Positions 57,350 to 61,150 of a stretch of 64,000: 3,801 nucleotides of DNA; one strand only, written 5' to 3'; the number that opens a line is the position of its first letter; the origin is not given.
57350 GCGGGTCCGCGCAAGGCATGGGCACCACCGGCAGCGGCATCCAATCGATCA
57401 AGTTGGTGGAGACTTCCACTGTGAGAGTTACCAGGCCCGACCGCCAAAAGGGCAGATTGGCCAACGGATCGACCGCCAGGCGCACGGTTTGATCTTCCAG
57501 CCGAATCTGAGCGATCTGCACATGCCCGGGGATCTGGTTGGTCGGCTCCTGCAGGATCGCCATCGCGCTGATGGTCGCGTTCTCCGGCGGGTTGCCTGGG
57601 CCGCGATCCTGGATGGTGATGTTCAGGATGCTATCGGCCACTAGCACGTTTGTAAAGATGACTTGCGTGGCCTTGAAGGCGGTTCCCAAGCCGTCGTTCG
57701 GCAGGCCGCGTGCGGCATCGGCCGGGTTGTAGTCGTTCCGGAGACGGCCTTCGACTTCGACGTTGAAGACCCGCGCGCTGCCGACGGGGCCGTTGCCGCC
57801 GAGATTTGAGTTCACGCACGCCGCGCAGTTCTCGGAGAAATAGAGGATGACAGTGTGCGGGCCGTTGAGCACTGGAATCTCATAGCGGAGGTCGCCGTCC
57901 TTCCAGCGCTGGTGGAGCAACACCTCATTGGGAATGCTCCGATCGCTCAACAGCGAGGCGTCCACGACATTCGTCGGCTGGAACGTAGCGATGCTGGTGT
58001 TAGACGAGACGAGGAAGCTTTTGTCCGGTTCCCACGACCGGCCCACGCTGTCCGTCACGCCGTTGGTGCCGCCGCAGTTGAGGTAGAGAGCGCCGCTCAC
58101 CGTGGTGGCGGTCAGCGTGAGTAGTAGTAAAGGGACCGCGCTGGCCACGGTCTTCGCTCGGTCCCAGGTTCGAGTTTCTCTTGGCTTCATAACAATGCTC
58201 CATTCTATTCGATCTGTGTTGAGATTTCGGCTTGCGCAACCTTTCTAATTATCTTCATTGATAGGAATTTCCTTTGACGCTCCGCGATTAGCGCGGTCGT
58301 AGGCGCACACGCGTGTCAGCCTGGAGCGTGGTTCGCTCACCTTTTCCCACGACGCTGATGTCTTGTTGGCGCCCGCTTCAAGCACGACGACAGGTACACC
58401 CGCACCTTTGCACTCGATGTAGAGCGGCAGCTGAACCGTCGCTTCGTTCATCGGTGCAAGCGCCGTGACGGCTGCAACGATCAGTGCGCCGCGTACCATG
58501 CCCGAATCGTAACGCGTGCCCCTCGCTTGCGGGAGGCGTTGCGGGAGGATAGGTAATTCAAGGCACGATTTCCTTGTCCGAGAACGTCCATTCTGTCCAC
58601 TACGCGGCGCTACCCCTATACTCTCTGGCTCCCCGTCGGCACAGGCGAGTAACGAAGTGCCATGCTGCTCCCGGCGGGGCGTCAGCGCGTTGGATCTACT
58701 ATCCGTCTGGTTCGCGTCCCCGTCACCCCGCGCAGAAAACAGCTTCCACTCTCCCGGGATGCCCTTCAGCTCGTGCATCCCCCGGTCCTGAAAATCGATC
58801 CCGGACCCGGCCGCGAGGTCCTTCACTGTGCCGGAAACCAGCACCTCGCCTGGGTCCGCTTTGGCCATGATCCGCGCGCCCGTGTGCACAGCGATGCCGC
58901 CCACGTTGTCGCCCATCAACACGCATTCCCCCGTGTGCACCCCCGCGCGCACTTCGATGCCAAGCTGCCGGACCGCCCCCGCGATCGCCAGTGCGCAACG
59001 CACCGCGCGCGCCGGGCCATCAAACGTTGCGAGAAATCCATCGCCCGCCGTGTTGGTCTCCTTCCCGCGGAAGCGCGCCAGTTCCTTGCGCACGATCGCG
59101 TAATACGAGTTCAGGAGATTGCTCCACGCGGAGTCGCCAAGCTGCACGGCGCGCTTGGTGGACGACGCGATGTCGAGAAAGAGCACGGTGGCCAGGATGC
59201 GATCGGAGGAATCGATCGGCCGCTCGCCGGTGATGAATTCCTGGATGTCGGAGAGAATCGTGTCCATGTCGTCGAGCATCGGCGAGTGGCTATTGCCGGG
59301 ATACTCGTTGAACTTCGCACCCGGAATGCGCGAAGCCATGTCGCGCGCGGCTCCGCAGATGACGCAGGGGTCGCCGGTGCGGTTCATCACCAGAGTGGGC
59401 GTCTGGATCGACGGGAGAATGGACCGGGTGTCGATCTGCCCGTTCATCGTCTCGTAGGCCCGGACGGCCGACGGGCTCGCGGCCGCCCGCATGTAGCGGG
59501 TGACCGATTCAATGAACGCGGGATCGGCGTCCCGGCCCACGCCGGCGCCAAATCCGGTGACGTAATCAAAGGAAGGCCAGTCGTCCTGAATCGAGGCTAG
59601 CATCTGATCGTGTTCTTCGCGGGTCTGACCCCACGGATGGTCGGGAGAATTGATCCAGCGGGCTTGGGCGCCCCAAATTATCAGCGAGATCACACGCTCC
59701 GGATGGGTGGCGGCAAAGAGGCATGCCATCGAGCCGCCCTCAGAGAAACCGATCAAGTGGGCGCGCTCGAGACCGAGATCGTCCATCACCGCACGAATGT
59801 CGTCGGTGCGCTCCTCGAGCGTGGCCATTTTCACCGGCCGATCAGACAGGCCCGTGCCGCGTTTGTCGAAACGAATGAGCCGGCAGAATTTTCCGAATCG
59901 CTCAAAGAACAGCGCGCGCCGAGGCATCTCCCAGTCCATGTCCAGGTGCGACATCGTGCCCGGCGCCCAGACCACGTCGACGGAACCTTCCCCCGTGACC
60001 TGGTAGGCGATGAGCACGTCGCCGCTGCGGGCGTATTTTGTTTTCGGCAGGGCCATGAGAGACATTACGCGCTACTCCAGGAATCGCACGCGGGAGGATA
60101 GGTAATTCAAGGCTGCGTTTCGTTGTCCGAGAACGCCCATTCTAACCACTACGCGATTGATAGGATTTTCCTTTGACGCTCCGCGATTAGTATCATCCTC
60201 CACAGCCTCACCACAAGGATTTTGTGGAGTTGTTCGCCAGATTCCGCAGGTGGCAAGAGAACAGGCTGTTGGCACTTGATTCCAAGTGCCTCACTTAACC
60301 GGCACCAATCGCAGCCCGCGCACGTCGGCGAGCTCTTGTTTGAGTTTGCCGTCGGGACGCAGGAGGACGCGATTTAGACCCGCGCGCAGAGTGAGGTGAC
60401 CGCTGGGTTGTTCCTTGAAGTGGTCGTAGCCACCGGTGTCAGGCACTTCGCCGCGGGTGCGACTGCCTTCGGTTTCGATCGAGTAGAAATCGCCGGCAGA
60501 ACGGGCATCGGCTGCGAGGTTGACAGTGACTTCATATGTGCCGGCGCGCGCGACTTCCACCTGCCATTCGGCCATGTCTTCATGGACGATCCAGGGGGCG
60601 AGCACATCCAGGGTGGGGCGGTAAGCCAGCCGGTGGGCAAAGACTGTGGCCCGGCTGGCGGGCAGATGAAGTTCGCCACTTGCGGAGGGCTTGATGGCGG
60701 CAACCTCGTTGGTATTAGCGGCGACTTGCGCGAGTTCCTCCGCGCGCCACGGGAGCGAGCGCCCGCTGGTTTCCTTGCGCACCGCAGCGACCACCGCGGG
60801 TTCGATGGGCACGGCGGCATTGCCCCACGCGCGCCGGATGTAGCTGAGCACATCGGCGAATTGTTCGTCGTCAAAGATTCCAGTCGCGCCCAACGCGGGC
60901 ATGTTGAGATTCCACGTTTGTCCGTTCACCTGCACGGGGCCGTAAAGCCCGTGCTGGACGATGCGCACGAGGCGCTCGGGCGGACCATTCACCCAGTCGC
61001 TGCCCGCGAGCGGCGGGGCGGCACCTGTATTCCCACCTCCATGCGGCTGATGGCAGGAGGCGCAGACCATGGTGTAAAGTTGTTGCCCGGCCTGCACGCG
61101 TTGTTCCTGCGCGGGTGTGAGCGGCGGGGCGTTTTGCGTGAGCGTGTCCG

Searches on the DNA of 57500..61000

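Call 5: search_rna_families(source=window, start=57500, end=61000, threshold=evalue, max_evalue=10)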
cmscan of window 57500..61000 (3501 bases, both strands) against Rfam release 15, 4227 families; matches with E-value up to 10: 3.
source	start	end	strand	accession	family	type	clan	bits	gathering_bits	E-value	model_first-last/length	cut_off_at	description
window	59452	59542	-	RF03481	mir-9014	Gene; miRNA;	-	17.6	63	6.3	1-88/88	no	mir-9014 microRNA precursor family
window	58360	58460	-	RF02489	GlsR26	Gene; snRNA; snoRNA; HACA-box;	-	16.1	100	9.3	1-114/114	no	Small nucleolar RNA GlsR26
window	60632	60696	+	RF00223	IRES_Bip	Cis-reg; IRES;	-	12.2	40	1.1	1-263/263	no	bip internal ribosome entry site (IRES)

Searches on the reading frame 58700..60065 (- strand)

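Call 29: find_homologous_proteins(query=window:58700-60065:-, max_evalue=1e-20)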
Query window:58700-60065:- (455 aa): 8000 proteins with E <= 1e-20 among 8000 candidates; the best 120 are listed.
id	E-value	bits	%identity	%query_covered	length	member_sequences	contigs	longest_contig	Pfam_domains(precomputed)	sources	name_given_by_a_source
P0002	1.1e-271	919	91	97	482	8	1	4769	PF12697.14,PF00561.27,PF00211.26,PF12146.16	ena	-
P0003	1.7e-268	909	89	97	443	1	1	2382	PF12697.14,PF00561.27,PF00211.26,PF12146.16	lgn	-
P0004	6.8e-266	900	89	97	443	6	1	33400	PF12697.14,PF00561.27,PF00211.26,PF12146.16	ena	-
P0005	6.2e-257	871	84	97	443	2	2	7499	PF12697.14,PF00561.27,PF00211.26,PF12146.16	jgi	-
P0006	7.4e-257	870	85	97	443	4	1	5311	PF12697.14,PF00561.27,PF00211.26,PF12146.16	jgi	-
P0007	1.8e-256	869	85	97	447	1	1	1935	PF12697.14,PF00561.27,PF00211.26,PF12146.16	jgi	jgi:class 3 adenylate cyclase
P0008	2.2e-256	869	84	97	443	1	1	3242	PF12697.14,PF00561.27,PF00211.26,PF12146.16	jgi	jgi:class 3 adenylate cyclase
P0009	4.0e-256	868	85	97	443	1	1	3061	PF12697.14,PF00561.27,PF00211.26,PF12146.16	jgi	-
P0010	6.1e-256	867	84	97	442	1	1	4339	PF12697.14,PF00561.27,PF00211.26,PF12146.16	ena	-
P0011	1.4e-255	866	84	97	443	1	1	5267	PF12697.14,PF00561.27,PF00211.26,PF12146.16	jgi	jgi:pimeloyl-ACP methyl ester carboxylesterase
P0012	1.7e-255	866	84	98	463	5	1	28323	PF12697.14,PF00561.27,PF00211.26,PF12146.16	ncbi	ncbi:MAG: hypothetical protein QOG67_301 [Verrucomicrobiota bacterium]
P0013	1.8e-255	866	84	97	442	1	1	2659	PF12697.14,PF00561.27,PF00211.26,PF12146.16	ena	-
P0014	3.3e-255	865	84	97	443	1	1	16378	PF12697.14,PF00561.27,PF00211.26,PF12146.16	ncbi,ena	-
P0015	4.0e-255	865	84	97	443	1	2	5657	PF12697.14,PF00561.27,PF00211.26,PF12146.16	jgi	jgi:pimeloyl-ACP methyl ester carboxylesterase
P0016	4.3e-255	865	84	97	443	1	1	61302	PF12697.14,PF00561.27,PF00211.26,PF12146.16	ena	-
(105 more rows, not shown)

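Call 30: find_encoding_contigs(protein=P0002, flank=4000, max_places=3)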
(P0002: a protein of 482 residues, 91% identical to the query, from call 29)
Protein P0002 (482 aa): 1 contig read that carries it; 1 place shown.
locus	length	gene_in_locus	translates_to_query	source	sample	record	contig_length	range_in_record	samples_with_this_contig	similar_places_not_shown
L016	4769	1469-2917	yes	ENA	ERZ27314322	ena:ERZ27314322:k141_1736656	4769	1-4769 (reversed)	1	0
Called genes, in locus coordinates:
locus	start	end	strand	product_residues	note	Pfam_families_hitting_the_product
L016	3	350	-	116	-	?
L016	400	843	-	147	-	PF13622:4HBT_3 (weak), PF03061:4HBT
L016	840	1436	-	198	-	PF00440:TetR_N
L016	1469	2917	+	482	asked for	PF00561:Abhydrolase_1, PF12697:Abhydrolase_6, PF12146:Hydrolase_4, PF00211:Guanylate_cyc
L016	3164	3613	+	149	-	PF00571:CBS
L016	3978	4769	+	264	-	?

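Call 31: find_encoding_contigs(protein=P0004, flank=5000, max_places=3)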
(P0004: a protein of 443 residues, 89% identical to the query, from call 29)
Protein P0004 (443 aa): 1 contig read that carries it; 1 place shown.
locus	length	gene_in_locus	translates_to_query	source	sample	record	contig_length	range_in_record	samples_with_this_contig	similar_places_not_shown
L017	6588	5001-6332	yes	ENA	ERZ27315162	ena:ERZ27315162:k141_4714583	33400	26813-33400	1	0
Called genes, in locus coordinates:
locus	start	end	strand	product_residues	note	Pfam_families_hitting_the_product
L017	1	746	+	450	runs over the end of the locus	PF01494:FAD_binding_3, PF13450:NAD_binding_8 (weak)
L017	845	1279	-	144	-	PF01042:Ribonuc_L-PSP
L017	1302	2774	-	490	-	PF00171:Aldedh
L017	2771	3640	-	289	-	PF03301:Trp_dioxygenase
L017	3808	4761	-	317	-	PF02558:ApbA, PF08546:ApbA_C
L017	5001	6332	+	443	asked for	PF12697:Abhydrolase_6, PF00561:Abhydrolase_1, PF12146:Hydrolase_4, PF00211:Guanylate_cyc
